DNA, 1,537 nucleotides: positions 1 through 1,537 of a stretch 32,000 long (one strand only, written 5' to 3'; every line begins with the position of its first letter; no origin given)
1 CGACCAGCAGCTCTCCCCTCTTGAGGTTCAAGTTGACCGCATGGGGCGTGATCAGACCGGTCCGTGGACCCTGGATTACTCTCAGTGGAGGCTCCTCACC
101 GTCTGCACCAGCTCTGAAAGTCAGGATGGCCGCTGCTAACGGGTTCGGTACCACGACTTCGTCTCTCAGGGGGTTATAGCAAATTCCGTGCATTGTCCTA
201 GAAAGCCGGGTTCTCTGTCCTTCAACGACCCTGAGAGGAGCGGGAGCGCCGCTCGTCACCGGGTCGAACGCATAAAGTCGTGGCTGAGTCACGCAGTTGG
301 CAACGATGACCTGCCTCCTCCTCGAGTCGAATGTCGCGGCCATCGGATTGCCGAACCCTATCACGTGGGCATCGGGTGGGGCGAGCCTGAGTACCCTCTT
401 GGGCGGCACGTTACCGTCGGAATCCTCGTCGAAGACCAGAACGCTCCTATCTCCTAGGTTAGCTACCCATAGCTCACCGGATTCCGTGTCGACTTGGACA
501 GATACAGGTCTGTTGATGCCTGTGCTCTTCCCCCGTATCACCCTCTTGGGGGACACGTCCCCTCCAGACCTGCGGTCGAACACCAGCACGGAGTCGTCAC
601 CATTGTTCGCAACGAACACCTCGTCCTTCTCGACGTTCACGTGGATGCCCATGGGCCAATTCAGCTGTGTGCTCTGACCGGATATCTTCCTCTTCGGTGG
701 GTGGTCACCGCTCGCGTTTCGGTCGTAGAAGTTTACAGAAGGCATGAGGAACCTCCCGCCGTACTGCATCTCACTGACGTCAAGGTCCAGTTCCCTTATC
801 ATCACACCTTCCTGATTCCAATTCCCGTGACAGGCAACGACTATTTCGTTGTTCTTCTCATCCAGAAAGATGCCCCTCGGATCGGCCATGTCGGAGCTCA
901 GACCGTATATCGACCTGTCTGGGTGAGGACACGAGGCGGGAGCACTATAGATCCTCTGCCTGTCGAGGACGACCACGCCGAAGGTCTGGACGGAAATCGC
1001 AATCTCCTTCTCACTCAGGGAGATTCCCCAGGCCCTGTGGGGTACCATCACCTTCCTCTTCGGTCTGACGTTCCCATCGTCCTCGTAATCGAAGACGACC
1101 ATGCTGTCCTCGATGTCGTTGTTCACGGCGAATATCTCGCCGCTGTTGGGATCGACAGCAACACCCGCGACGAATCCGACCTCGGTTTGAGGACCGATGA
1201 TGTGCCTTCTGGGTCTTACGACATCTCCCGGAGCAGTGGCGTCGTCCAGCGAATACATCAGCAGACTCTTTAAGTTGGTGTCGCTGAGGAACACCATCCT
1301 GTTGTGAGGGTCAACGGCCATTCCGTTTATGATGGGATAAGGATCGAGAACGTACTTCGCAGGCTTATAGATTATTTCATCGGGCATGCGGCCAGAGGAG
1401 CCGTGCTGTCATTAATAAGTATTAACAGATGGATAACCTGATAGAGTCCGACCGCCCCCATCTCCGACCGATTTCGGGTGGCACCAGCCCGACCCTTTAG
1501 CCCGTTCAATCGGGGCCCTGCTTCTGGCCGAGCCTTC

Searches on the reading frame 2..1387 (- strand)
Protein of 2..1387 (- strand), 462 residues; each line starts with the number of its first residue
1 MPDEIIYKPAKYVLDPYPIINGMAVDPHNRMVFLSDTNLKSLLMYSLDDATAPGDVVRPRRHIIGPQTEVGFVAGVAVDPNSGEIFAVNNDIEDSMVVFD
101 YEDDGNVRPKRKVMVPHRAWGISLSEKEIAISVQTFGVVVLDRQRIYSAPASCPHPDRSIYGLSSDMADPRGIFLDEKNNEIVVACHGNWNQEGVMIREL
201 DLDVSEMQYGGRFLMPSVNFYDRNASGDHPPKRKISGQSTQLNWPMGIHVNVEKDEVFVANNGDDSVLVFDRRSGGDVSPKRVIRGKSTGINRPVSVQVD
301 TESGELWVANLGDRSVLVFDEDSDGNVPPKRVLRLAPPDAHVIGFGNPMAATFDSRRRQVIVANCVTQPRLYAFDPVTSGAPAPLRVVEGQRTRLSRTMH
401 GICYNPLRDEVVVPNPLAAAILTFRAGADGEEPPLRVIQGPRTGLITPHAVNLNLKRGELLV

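Call 58: find_homologous_proteins(query=window:2-1387:-, max_evalue=1e-10)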
Query window:2-1387:- (462 aa): 1815 proteins with E <= 1e-10 among 8000 candidates; the best 120 are listed.
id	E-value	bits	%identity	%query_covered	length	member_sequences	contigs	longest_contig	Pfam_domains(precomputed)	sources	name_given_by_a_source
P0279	0.0e+0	1080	100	100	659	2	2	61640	PF01436.28,PF08450.19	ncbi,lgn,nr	ncbi:MAG: hypothetical protein NZ957_01540 [Thaumarchaeota archaeon]|nr:hypothetical protein [Candid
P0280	2.5e-260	882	80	98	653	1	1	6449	PF01436.28,PF08450.19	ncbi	ncbi:MAG: hypothetical protein QXP81_11015, partial [Nitrososphaerota archaeon]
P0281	1.2e-188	646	59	98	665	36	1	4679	PF01436.28,PF08450.19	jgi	-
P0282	1.8e-186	639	58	98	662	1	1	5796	PF01731.27,PF01436.28,PF08450.19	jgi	-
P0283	7.5e-185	633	60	98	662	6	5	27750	PF01436.28,PF08450.19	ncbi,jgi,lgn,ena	ncbi:MAG: hypothetical protein QW410_00250 [Nitrososphaerota archaeon]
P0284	1.7e-184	632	59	98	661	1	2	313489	PF10282.16,PF01436.28,PF08450.19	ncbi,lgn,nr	ncbi:MAG: hypothetical protein NZ957_04075 [Thaumarchaeota archaeon]|nr:hypothetical protein [Candid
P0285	2.0e-183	629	57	98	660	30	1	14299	PF01436.28,PF08450.19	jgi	jgi:DNA-binding beta-propeller fold protein YncE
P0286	3.7e-182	624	58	98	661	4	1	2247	PF01436.28,PF08450.19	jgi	jgi:DNA-binding beta-propeller fold protein YncE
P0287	2.0e-168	579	54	98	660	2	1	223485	PF10282.16,PF01436.28,PF08450.19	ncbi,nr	ncbi:MAG: hypothetical protein NZ920_05680 [Aigarchaeota archaeon]|nr:hypothetical protein [Aigarcha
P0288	1.6e-153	530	50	98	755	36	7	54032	PF10282.16,PF01436.28,PF08450.19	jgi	jgi:DNA-binding beta-propeller fold protein YncE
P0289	8.2e-147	508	47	99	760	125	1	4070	PF10282.16,PF01436.28,PF08450.19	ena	-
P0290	2.8e-144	499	48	98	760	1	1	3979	PF01436.28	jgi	jgi:DNA-binding beta-propeller fold protein YncE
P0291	2.1e-143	497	48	98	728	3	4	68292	PF10282.16,PF01731.27,PF01436.28,PF08450.19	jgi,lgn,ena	-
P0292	2.1e-142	493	46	98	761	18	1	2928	PF10282.16,PF01436.28,PF08450.19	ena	-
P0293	7.1e-142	492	47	98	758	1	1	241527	PF01436.28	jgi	jgi:DNA-binding beta-propeller fold protein YncE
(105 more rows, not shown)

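Call 59: find_encoding_contigs(protein=P0283, flank=10000, max_places=3)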
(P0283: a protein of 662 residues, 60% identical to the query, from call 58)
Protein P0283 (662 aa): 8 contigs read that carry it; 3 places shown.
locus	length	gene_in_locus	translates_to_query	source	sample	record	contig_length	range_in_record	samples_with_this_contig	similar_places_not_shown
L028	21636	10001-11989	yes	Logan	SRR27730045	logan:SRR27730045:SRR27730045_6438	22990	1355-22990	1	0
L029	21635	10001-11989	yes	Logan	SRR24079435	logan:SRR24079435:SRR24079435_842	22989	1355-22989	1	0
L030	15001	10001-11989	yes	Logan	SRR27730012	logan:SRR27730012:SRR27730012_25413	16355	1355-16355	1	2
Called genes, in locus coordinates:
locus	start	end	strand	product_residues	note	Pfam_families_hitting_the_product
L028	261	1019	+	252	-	PF00528:BPD_transp_1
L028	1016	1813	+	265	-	PF00528:BPD_transp_1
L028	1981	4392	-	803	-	PF01315:Ald_Xan_dh_C, PF02738:MoCoBD_1, PF20256:MoCoBD_2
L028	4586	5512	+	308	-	PF04909:Amidohydro_2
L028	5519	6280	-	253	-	PF00528:BPD_transp_1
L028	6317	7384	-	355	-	PF09084:NMT1, PF13379:NMT1_2, PF04069:OpuAC (weak), PF12974:Phosphonate-bd, PF16868:NMT1_3 (weak)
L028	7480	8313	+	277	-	PF00005:ABC_tran, PF13304:AAA_21 (faint)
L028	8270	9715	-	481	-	PF20695:UbiD_N, PF01977:UbiD, PF20696:UbiD_C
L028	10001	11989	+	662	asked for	PF01436:NHL (faint), PF08450:SGL (faint)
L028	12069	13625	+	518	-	PF00501:AMP-binding, PF13193:AMP-binding_C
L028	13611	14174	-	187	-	PF02441:Flavoprotein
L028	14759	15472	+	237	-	PF00857:Isochorismatase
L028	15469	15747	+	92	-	-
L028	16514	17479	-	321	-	PF04909:Amidohydro_2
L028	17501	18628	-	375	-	PF09084:NMT1 (faint)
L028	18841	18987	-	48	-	-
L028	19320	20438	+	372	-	PF09084:NMT1 (weak)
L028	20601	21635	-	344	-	?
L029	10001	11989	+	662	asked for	PF01436:NHL (faint), PF08450:SGL (faint)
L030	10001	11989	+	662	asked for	PF01436:NHL (faint), PF08450:SGL (faint)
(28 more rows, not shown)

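Call 60: find_encoding_contigs(protein=P0287, flank=10000, max_places=2)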
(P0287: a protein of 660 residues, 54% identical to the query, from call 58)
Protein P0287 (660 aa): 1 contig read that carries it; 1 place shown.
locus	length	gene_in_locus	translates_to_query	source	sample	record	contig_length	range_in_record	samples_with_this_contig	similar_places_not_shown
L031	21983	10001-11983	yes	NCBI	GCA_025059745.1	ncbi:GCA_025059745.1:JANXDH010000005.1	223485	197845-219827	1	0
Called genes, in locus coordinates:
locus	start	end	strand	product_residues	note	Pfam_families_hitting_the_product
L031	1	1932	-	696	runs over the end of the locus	PF02589:LUD_dom, PF13187:Fer4_9 (faint), PF13746:Fer4_18 (faint), PF12838:Fer4_7 (faint), PF13183:Fer4_8, PF13534:Fer4_17 (weak), PF02754:CCG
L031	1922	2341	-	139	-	PF02589:LUD_dom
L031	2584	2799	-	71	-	-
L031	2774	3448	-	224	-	PF00156:Pribosyltran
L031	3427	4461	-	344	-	PF00044:Gp_dh_N, PF02800:Gp_dh_C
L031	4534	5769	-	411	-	PF00162:PGK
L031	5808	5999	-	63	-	-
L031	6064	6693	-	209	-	PF12654:DUF3786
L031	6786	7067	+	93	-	-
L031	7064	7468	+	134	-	PF08068:DKCLD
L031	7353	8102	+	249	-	PF01509:TruB_N, PF16198:TruB_C_2, PF01472:PUA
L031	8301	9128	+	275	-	PF00561:Abhydrolase_1, PF12146:Hydrolase_4, PF12697:Abhydrolase_6, PF08386:Abhydrolase_4 (weak)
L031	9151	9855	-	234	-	PF00596:Aldolase_II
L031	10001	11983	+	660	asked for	PF01436:NHL (faint), PF08450:SGL (faint), PF10282:Lactonase (faint)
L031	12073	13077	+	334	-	PF05853:BKACE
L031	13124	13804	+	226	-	PF00857:Isochorismatase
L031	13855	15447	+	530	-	PF01977:UbiD, PF20696:UbiD_C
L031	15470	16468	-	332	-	PF00296:Bac_luciferase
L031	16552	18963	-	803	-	PF01315:Ald_Xan_dh_C, PF02738:MoCoBD_1, PF20256:MoCoBD_2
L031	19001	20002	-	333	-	PF00795:CN_hydrolase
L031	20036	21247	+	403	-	PF07690:MFS_1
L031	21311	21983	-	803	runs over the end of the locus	PF01315:Ald_Xan_dh_C, PF02738:MoCoBD_1, PF20256:MoCoBD_2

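Call 61: find_encoding_contigs(protein=P0284, flank=10000, max_places=2)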
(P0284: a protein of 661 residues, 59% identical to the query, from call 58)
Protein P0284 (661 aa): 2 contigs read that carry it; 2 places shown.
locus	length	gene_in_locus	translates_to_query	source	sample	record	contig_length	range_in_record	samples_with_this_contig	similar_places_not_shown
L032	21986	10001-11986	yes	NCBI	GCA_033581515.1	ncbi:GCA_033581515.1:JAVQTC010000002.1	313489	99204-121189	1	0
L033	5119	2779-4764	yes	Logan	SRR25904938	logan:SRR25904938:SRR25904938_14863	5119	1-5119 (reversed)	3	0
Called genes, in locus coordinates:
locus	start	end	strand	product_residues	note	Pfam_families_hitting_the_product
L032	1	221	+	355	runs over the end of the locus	PF01300:Sua5_yciO_yrdC, PF03481:Sua5_C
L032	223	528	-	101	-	PF01282:Ribosomal_S24e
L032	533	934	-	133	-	PF01092:Ribosomal_S6e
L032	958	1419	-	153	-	PF06574:FAD_syn (weak), PF01467:CTP_transf_like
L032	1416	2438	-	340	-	PF00590:TP_methylase, PF04010:DUF357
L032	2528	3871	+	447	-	PF01134:GIDA (faint), PF01266:DAO (faint), PF03486:HI0933_like (faint), PF07992:Pyr_redox_2, PF13738:Pyr_redox_3, PF13434:Lys_Orn_oxgnase (weak), PF00070:Pyr_redox, PF02852:Pyr_redox_dim, +2 more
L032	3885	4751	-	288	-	PF00892:EamA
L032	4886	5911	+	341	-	PF00483:NTP_transferase, PF01128:IspD (weak), PF12804:NTP_transf_3, PF24894:Hexapep_GlmU, PF25084:LbH_EIF2B, PF00132:Hexapep (faint), PF25087:GMPPB_C (weak)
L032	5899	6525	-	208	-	PF01949:Endo_dU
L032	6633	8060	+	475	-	PF00587:tRNA-synt_2b, PF03129:HGTP_anticodon, PF09180:ProRS-C_1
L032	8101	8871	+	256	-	PF00106:adh_short, PF13561:adh_short_C2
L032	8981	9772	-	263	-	PF00005:ABC_tran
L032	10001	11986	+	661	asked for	PF01436:NHL (faint), PF08450:SGL (faint), PF10282:Lactonase (faint)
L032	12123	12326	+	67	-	PF08271:Zn_Ribbon_TF (faint)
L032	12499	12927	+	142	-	PF02195:ParB_N (weak)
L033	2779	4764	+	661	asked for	PF01436:NHL (faint), PF08450:SGL (faint), PF10282:Lactonase (faint)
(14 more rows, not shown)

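Call 70: search_protein_families(library=ncbifam, proteins=[L028:14759-15472:+, L028:8270-9715:-, L031:13855-15447:+, L031:13124-13804:+, L031:19001-20002:-, L028:6317-7384:-, L028:12069-13625:+, L031:12073-13077:+, L031:15470-16468:-], max_evalue=0.00001)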
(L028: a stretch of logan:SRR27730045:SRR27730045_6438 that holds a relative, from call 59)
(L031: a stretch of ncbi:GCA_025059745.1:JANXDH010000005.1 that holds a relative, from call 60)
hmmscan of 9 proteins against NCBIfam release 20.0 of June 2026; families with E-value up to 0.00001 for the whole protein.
L028:14759-15472:+ (237 aa): 3 families
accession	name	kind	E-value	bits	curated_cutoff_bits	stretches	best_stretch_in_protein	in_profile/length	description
NF050097.1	BiurAmidohydBiuH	equivalog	6.5e-15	55.2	370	1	113-204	112-203/221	biuret amidohydrolase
TIGR03614.1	RutB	equivalog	2.4e-13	50.2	377.95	1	116-203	115-203/226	pyrimidine utilization protein B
NF008517.0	PRK11440.1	equivalog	6.2e-08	32.8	195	1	67-216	39-185/188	hydrolase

L028:8270-9715:- (481 aa): 7 families
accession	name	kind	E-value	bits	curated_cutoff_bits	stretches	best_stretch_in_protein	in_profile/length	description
TIGR00148.1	TIGR00148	subfamily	7.3e-85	285.2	244.85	1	5-427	1-423/438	UbiD family decarboxylase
TIGR02724.1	phenyl_P_beta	equivalog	4.7e-81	272.5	468.95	1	4-477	2-467/472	phenylphosphate carboxylase subunit beta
NF041204.1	VdcC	exception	1.2e-78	264.7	650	1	3-432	2-427/467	non-oxidative hydroxyarylic acid decarboxylases subunit C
TIGR03701.1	mena_SCO4490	equivalog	1.4e-59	202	495.9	1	17-415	12-415/433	menaquinone biosynthesis decarboxylase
NF041219.1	BagN_FevL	exception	3.8e-52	177.4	1000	1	3-413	18-440/502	bagremycin/ferroverdin biosynthesis UbiD family decarboxylase BagN/FevL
TIGR02723.1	phenyl_P_alpha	equivalog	3.8e-49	167.6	564.6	1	6-475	11-471/485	phenylphosphate carboxylase subunit alpha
NF008175.0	PRK10922.1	equivalog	9.2e-47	159.7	788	1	3-415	7-431/497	4-hydroxy-3-polyprenylbenzoate decarboxylase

L031:13855-15447:+ (530 aa): 7 families
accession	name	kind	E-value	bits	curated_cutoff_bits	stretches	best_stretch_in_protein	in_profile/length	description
TIGR00148.1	TIGR00148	subfamily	3.5e-81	273.1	244.85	1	7-430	1-424/438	UbiD family decarboxylase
NF041204.1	VdcC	exception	1.9e-59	201.3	650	1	4-456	1-438/467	non-oxidative hydroxyarylic acid decarboxylases subunit C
TIGR03701.1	mena_SCO4490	equivalog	5.4e-57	193.5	495.9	1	102-428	106-425/433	menaquinone biosynthesis decarboxylase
NF008175.0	PRK10922.1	equivalog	2.3e-49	168.2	788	1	106-420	123-433/497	4-hydroxy-3-polyprenylbenzoate decarboxylase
NF041219.1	BagN_FevL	exception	1.5e-37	129.2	1000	1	3-305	16-321/502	bagremycin/ferroverdin biosynthesis UbiD family decarboxylase BagN/FevL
TIGR02723.1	phenyl_P_alpha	equivalog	2.7e-34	118.6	564.6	1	3-430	6-427/485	phenylphosphate carboxylase subunit alpha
TIGR02724.1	phenyl_P_beta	equivalog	6.8e-32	110.4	468.95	1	6-430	2-425/472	phenylphosphate carboxylase subunit beta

L031:13124-13804:+ (226 aa): 3 families
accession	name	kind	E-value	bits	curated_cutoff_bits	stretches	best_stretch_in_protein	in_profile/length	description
TIGR03614.1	RutB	equivalog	5.3e-15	55.6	377.95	1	32-217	16-219/226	pyrimidine utilization protein B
NF050097.1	BiurAmidohydBiuH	equivalog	6.3e-13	48.7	370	1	110-198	111-199/221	biuret amidohydrolase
NF008517.0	PRK11440.1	equivalog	6.3e-07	29.5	195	1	66-214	40-185/188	hydrolase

L031:19001-20002:- (333 aa): 5 families
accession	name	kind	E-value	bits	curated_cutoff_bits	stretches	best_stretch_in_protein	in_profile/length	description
TIGR04048.1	nitrile_sll0784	equivalog_domain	3.7e-63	213.3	502.6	1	24-326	3-300/301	Nit6803 family nitrilase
NF040852.1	nitrile_Arch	equivalog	6.9e-16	58.2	500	1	25-185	2-147/262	nitrilase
TIGR03381.1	agmatine_aguB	equivalog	1.7e-15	57.1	410.25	1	25-304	2-264/279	N-carbamoylputrescine amidase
NF010588.0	PRK13981.1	equivalog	3.3e-07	29.1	479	1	24-203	5-169/546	NAD+ synthase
NF009802.0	PRK13286.1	equivalog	3.8e-06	26.1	427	0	25-310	21-275/345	aliphatic amidase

L028:6317-7384:- (355 aa): 6 families
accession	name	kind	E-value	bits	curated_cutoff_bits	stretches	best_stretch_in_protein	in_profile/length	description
TIGR01728.1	SsuA_fam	subfamily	2.4e-19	69.6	163.5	1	67-270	25-224/290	aliphatic sulfonate ABC transporter substrate-binding protein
NF008553.0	PRK11480.1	equivalog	2.2e-13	50.1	490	1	89-260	66-234/320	taurine ABC transporter substrate-binding protein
NF040735.1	SBP_SaoX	equivalog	2.8e-09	36.5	300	1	70-200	28-155/330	ABC transporter substrate-binding subunit SaoX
TIGR01729.1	taurine_ABC_bnd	equivalog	1.1e-08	34.9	304.25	1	89-261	42-213/300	taurine ABC transporter substrate-binding protein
TIGR02122.1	TRAP_TAXI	subfamily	2.5e-08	33.1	84.35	1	119-201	115-197/320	TAXI family TRAP transporter solute-binding subunit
TIGR01098.1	3A0109s03R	subfamily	1.5e-07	31.2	112.05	1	70-154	59-150/253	phosphate/phosphite/phosphonate ABC transporter substrate-binding protein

L028:12069-13625:+ (518 aa): 105 families (the best 25 are shown)
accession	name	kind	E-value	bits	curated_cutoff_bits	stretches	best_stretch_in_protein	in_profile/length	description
TIGR02262.1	benz_CoA_lig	subfamily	1.6e-118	396.6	375.25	1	3-517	2-507/508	benzoate-CoA ligase family protein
NF053567.1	HBDA_AROS1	equivalog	1.7e-92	310.5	1000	1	2-516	10-516/523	3-hydroxybenzoate--CoA ligase HbdA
NF004837.0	PRK06187.1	subfamily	3.3e-88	296.3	476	1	36-517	32-520/531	long-chain-fatty-acid--CoA ligase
NF047394.1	AcylCoAsynMbcS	equivalog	5.9e-77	259.4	850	1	5-517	13-518/525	acyl-CoA synthetase MbcS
NF003313.0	PRK04319.1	equivalog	2.4e-76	257.2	729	1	2-516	41-558/574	acetate--CoA ligase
NF006182.0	PRK08316.1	subfamily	4.1e-64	216.9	663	1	36-516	35-514/523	fatty acyl-CoA synthetase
TIGR03098.1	ligase_PEP_1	hypoth_equivalog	1.9e-60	204.8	592.35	1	36-516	24-515/517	acyl-CoA ligase (AMP-forming), exosortase A system-associated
NF004114.0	PRK05605.1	equivalog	3.1e-60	204.1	766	2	152-514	201-564/575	long-chain-fatty-acid--CoA ligase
NF006181.0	PRK08314.1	subfamily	9.9e-60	202.3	705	1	36-509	48-544/563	long-chain-fatty-acid--CoA ligase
NF052269.1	Staph_lig_FadD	equivalog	6.5e-58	196.3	650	1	36-516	26-490/499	long-chain-fatty-acid--CoA ligase FadD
TIGR02188.1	Ac_CoA_lig_AcsA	equivalog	1.5e-57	195.3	724.95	1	2-517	54-603/629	acetate--CoA ligase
NF004808.0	PRK06155.1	equivalog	8.6e-57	192.6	722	1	36-517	45-520/542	ATP-dependent acyl-CoA ligase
NF009233.0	PRK12583.1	subfamily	2.8e-55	187.8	832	2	167-516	197-547/558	fatty acid CoA ligase family protein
NF005702.0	PRK07514.1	subfamily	4.4e-55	187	558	1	33-517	25-498/506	malonyl-CoA synthase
NF001208.0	PRK00174.1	subfamily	2.1e-54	184.9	657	1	2-517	75-618/649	acetate--CoA ligase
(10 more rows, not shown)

L031:12073-13077:+ (334 aa): 4 families
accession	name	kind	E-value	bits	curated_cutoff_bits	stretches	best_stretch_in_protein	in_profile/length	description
NF052387.1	Lys_ferment_KCE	equivalog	2.2e-39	135.5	382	1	53-332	1-267/267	3-keto-5-aminohexanoate cleavage enzyme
NF053568.1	3OXCoAcCUPNH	equivalog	1.6e-25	89.9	350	1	54-333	4-273/274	3-oxoadipate:acetyl-CoA acetyltransferase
NF053538.1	DixhxACActTsKce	equivalog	3.2e-24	85.5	430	2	52-159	5-112/310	3,5-dioxohexanoate:acetyl-CoA acetone transferase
NF052389.1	Lys_KAL_CLE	exception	1.3e-21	76.8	725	1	9-333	125-437/440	bifunctional 3-aminobutyryl-CoA ammonia lyase/3-keto-5-aminohexanoate cleavage enzyme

L031:15470-16468:- (332 aa): 28 families (the best 25 are shown)
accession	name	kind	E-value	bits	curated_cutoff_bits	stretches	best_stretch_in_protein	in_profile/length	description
TIGR03619.1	F420_Rv2161c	subfamily_domain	9.5e-51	172.8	166.9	1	29-307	3-245/247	TIGR03619 family F420-dependent LLM class oxidoreductase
TIGR03560.1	F420_Rv1855c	subfamily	3.3e-32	112.1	231.4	1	23-204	12-197/227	TIGR03560 family F420-dependent LLM class oxidoreductase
TIGR03621.1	F420_MSMEG_2516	subfamily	2.1e-29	102.6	213.15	1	21-186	11-162/295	TIGR03621 family F420-dependent LLM class oxidoreductase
TIGR03854.1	F420_MSMEG_3544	hypoth_equivalog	1.3e-26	93.6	295.6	1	22-326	11-287/290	TIGR03854 family LLM class F420-dependent oxidoreductase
TIGR03571.1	lucif_BA3436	subfamily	4e-24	85.4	303.9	1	3-182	12-189/304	TIGR03571 family LLM class oxidoreductase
TIGR04021.1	LLM_DMSO2_sfnG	equivalog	4.2e-20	72.4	382.95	1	72-270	73-252/350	dimethylsulfone monooxygenase SfnG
NF002619.0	PRK02271.1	equivalog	1.7e-16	60.5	276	1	60-184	40-161/329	5,10-methylenetetrahydromethanopterin reductase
TIGR03555.1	F420_mer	equivalog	7.9e-16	58.3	348.7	1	25-182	13-158/325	5,10-methylenetetrahydromethanopterin reductase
TIGR03565.1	alk_sulf_monoox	equivalog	1.6e-14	53.8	518.2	1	61-184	54-178/346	FMNH2-dependent alkanesulfonate monooxygenase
NF001939.1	PRK00719.1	subfamily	6.4e-14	51.5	510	1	87-184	79-178/373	alkanesulfonate monooxygenase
TIGR04465.1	ArgArg_F420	equivalog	5.1e-13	48.8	470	1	20-240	56-259/364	F420-dependent hydroxymycolic acid dehydrogenase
TIGR03856.1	F420_MSMEG_2906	subfamily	5.5e-13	49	243.7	1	29-120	21-111/249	LLM class F420-dependent oxidoreductase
TIGR03617.1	F420_MSMEG_2256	subfamily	9e-13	47.8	278.15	1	61-267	20-219/318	TIGR03617 family F420-dependent LLM class oxidoreductase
TIGR03554.1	F420_G6P_DH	equivalog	3.9e-12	45.8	420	1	71-326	61-328/331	glucose-6-phosphate dehydrogenase (coenzyme-F420)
TIGR03857.1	F420_MSMEG_2249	hypoth_equivalog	5.9e-12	45.4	218.4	1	68-181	48-158/329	TIGR03857 family LLM class F420-dependent oxidoreductase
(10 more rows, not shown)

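Call 71: search_solved_structures(query=P0279, max_evalue=0.01)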
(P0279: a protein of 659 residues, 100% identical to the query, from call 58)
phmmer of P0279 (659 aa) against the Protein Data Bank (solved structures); distinct sequences matched with E-value up to 0.01: 0.

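Call 74: find_encoding_contigs(protein=P0288, flank=8000, max_places=3)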
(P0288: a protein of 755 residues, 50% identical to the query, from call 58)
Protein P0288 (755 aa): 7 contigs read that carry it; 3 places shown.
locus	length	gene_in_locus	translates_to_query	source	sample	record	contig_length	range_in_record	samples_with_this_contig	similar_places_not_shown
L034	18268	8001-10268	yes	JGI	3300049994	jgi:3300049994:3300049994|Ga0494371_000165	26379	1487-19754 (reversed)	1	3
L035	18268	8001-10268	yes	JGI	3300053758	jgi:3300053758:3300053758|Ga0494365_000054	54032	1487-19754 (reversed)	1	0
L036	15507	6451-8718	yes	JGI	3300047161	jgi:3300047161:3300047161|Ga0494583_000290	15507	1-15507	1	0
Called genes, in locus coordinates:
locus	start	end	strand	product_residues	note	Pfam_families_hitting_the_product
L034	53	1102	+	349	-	PF00296:Bac_luciferase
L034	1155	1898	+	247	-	PF14518:Haem_oxygenas_2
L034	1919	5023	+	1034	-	PF13620:CarboxypepD_reg, PF13715:CarbopepD_reg_2 (weak), PF08308:PEGA (faint), PF25183:OMP_b-brl_4, PF00593:TonB_dep_Rec_b-barrel (weak)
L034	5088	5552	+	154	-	-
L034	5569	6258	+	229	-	PF08003:Methyltransf_9 (weak), PF01209:Ubie_methyltran, PF13489:Methyltransf_23, PF01135:PCMT, PF13847:Methyltransf_31, PF08241:Methyltransf_11, PF08242:Methyltransf_12, PF13649:Methyltransf_25, +3 more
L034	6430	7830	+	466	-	PF00324:AA_permease, PF13520:AA_permease_2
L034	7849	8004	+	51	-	-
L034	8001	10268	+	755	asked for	PF01436:NHL (faint), PF08450:SGL (faint), PF10282:Lactonase (faint)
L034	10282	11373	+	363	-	PF02041:Auxin_BP (faint), PF07883:Cupin_2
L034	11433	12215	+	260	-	PF03070:TENA_THI-4, PF14518:Haem_oxygenas_2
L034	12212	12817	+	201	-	-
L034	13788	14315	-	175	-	-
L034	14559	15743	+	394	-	PF25183:OMP_b-brl_4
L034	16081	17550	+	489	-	PF00171:Aldedh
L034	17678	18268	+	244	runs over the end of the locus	PF14518:Haem_oxygenas_2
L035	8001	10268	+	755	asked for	PF01436:NHL (faint), PF08450:SGL (faint), PF10282:Lactonase (faint)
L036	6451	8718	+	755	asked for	PF01436:NHL (faint), PF08450:SGL (faint), PF10282:Lactonase (faint)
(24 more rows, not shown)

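Call 82: predict_structure(alignment_id=A4)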
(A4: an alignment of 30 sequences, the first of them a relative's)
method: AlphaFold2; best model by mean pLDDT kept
length: 659 residues; sequences in the alignment: 30
mean_pLDDT: 91.4   pTM: 0.92
mean pLDDT of the five models: 91.4, 90.9, 89.8, 89.7, 88.9
residues with pLDDT >= 90: 487; 70-90: 160; 50-70: 8; < 50: 4
segments of 3 or more residues with pLDDT < 50: 1-3
pLDDT, mean of each block of 10 residues (from residue 1): 66 92 95 94 94 84 92 90 93 89 96 90 94 90 84 87 91 95 95 86 84 95 95 97 96 97 97 98 97 96 96 95 97 92 83 95 85 91 92 87 96 95 97 97 94 95 95 98 96 93 95 87 96 98 93 91 90 74 73 84 96 88 90 92 91 78
secondary structure, 60 per line:
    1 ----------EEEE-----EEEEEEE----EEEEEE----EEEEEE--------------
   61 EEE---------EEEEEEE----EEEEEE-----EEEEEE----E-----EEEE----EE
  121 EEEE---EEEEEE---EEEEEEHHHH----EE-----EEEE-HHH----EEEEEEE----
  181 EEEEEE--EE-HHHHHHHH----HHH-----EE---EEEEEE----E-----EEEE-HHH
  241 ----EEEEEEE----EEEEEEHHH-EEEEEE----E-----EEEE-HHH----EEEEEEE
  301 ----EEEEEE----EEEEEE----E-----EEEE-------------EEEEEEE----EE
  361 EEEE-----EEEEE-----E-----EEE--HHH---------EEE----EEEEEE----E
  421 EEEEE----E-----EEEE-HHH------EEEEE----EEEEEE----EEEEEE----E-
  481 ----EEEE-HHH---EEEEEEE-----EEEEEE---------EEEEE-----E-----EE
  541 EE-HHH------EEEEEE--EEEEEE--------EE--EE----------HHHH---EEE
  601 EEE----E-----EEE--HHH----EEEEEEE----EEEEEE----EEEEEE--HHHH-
elements in order: E11-14 E20-26 E31-36 E41-46 E61-63 E73-79 E84-89 E95-100 E111-114 E119-124 E128-133 E137-142 H143-146 E158-161 E170-176 E181-186 H192-199 E217-222 E233-236 E245-251 E256-261 E266-271 E282-285 E294-300 E305-310 E315-320 E331-334 E348-354 E359-364 E370-374 E386-388 E403-405 E410-415 E420-425 E436-439 E450-454 E459-464 E469-474 E485-488 E496-502 E508-513 E523-527 E539-542 E553-558 E561-566 H591-594 E598-603 E614-616 E626-632 E637-642 E647-652 H655-658
